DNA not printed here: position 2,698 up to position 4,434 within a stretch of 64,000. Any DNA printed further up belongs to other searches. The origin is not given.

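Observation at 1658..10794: Atypical type I-G/I-U (Dpsyc-like) CRISPR-Cas locus: cas3 in the middle, unfused cas4 and cas1, a small Csb3-like ORF, and no recognisable large subunit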

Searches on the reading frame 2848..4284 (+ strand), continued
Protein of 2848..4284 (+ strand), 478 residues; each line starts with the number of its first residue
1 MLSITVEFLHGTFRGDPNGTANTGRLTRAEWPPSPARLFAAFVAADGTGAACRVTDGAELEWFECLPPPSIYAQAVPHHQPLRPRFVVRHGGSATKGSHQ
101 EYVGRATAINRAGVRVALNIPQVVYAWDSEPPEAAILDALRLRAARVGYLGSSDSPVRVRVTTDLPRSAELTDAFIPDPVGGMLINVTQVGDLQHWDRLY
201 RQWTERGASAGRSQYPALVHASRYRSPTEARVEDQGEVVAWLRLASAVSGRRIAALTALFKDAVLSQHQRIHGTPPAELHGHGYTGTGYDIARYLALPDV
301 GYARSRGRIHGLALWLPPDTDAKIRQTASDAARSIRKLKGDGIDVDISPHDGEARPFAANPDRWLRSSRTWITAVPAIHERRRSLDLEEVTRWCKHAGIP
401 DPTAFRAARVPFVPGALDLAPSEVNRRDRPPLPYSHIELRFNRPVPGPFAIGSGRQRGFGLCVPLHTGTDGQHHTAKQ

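Call 73: get_annotated_region(hit=H2, flank=8000)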
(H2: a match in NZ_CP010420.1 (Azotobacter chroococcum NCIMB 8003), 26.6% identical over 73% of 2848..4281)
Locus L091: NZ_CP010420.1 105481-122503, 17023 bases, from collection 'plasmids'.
description: Azotobacter chroococcum NCIMB 8003 plasmid pAcX50e, complete sequence
organism: Azotobacter chroococcum NCIMB 8003 (NCBI taxid 1328314)
taxonomy: Bacteria; Pseudomonadota; Gammaproteobacteria; Pseudomonadales; Pseudomonadaceae; Azotobacter; Azotobacter chroococcum; Azotobacter chroococcum NCIMB 8003
host: -; source: cell culture,soil; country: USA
typing (MOB-suite, as given by PLSDB): mobilizable; replicon rep_cluster_1301; relaxase MOBH
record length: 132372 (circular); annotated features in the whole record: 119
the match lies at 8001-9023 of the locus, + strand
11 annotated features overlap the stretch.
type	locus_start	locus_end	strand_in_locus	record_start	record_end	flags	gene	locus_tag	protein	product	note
CDS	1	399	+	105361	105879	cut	-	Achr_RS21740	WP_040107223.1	helix-turn-helix domain-containing protein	-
CDS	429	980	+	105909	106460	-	-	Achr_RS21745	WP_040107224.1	transposase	-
CDS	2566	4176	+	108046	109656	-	-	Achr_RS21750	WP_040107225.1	carbohydrate porin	-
CDS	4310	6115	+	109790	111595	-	-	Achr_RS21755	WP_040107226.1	alpha-glucosidase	-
CDS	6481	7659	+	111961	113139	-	cas7u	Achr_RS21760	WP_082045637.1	type I-U CRISPR-associated RAMP protein Csb1/Cas7u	GO:0043571 - maintenance of CRISPR repeat elements [Evidence IEA]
CDS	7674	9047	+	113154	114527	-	csb2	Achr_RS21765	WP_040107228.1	type I-U CRISPR-associated protein Csb2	GO:0043571 - maintenance of CRISPR repeat elements [Evidence IEA]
CDS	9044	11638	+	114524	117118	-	cas3u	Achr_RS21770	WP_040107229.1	type I-U CRISPR-associated helicase/endonuclease Cas3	GO:0043571 - maintenance of CRISPR repeat elements [Evidence IEA]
CDS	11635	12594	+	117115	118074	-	-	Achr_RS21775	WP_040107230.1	hypothetical protein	-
CDS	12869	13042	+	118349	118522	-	-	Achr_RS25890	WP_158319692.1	hypothetical protein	-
CDS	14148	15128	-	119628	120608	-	-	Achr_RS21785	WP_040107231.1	glucokinase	GO:0051156 - glucose 6-phosphate metabolic process [Evidence IEA]; GO:0006096 - glycolytic process [Evidence IEA]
CDS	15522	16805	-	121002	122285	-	-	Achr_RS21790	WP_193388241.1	sugar MFS transporter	GO:0055085 - transmembrane transport [Evidence IEA]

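Call 78: search_protein_families(library=ncbifam, proteins=[L091:11635-12591:+, L089:11971-12729:+, L090:12085-13374:+], max_evalue=0.1)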
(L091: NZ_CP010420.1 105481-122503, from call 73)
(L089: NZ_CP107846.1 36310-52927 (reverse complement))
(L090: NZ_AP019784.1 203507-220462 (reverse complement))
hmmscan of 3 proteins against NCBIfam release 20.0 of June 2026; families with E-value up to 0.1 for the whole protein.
L091:11635-12591:+ (319 aa): 1 family
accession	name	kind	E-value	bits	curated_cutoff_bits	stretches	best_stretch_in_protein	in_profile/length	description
NF049934.1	adjac_Cas3_IG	equivalog_domain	3.4e-44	151.7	65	1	13-266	1-260/299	type I-G CRISPR-associated protein, Cas3-extension family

L089:11971-12729:+ (253 aa): 1 family
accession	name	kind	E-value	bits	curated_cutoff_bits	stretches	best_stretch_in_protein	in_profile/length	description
NF049934.1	adjac_Cas3_IG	equivalog_domain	7.4e-49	167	65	1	1-225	90-298/299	type I-G CRISPR-associated protein, Cas3-extension family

L090:12085-13374:+ (430 aa): 1 family
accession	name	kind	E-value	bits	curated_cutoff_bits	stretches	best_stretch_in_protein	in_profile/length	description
NF049934.1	adjac_Cas3_IG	equivalog_domain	1.3e-46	159.6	65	1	9-253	1-247/299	type I-G CRISPR-associated protein, Cas3-extension family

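Call 79: search_protein_families(library=padloc, proteins=[L091:11635-12591:+, L089:11971-12729:+, L090:12085-13374:+, L086:12346-13353:+], max_evalue=0.1)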
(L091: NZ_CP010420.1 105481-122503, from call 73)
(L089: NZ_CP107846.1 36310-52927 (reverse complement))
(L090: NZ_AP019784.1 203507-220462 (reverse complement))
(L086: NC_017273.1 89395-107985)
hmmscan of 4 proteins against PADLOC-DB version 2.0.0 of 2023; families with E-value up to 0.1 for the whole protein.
L091:11635-12591:+ (319 aa): 1 family
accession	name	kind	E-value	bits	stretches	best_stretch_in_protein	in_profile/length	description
PDLC01514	Cas8g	-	1.8e-39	134.1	1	11-296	4-283/287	CAS-I-U; effector_LS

L089:11971-12729:+ (253 aa): 1 family
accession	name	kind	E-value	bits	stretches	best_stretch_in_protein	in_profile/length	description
PDLC01514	Cas8g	-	5.3e-16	57.1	1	69-214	127-273/287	CAS-I-U; effector_LS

L090:12085-13374:+ (430 aa): 1 family
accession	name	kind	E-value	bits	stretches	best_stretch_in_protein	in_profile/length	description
PDLC01514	Cas8g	-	6.2e-60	201.2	1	6-253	3-235/287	CAS-I-U; effector_LS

L086:12346-13353:+ (336 aa): 1 family
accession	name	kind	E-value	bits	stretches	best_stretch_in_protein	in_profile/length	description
PDLC01514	Cas8g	-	5.6e-15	53.7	2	3-157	3-153/287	CAS-I-U; effector_LS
